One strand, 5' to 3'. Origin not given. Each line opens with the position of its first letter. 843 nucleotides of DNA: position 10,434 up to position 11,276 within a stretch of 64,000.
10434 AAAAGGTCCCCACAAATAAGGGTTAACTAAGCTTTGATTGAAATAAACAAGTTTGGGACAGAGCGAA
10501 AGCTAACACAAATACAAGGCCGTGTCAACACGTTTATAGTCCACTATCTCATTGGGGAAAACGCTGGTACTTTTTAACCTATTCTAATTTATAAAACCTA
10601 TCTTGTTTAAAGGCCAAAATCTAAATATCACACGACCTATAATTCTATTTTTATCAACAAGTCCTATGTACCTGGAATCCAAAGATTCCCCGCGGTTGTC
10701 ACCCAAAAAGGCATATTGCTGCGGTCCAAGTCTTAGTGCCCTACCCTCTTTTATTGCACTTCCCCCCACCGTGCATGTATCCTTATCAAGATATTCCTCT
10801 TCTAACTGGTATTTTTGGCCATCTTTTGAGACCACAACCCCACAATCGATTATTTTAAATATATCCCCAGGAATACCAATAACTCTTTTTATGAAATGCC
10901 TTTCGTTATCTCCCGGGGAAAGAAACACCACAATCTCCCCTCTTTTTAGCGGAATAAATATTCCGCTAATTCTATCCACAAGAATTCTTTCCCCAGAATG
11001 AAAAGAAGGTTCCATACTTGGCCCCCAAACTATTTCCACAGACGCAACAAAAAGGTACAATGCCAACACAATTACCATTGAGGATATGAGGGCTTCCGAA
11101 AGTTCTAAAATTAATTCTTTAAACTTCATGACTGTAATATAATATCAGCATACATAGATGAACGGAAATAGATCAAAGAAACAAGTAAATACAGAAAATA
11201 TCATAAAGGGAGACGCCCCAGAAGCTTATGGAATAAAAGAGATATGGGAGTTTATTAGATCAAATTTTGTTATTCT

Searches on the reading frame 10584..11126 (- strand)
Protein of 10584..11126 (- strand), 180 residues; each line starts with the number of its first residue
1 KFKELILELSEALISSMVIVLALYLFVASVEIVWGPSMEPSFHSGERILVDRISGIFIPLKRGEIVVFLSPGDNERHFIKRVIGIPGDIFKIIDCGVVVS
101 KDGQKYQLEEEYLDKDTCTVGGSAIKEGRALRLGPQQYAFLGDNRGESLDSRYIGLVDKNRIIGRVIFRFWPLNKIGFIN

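Call 53: search_protein_families(library=ncbifam, proteins=[window:10584-11126:-], max_evalue=0.01)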
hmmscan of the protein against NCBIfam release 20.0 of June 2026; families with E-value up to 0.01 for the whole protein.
window:10584-11126:- (180 aa): 6 families
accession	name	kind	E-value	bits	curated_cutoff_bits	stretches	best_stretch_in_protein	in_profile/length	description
TIGR02227.1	sigpep_I_bact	equivalog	6.4e-37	126.9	47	1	13-174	5-162/162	signal peptidase I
NF008114.0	PRK10861.1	equivalog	3.4e-12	46.3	277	2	36-89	90-155/324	signal peptidase I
TIGR02754.1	sod_Ni_protease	equivalog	4.4e-11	43.1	63.25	2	33-89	3-59/90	nickel-type superoxide dismutase maturation protease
TIGR02771.1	TraF_Ti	equivalog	3.4e-09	36.5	100.25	1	58-166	65-165/171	conjugative transfer signal peptidase TraF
NF010459.0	PRK13884.1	subfamily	1.9e-06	27.5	156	1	61-164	72-170/178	conjugal transfer peptidase TraF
TIGR02228.1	sigpep_I_arch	equivalog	2e-06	27.8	51.85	1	16-85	13-85/158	signal peptidase I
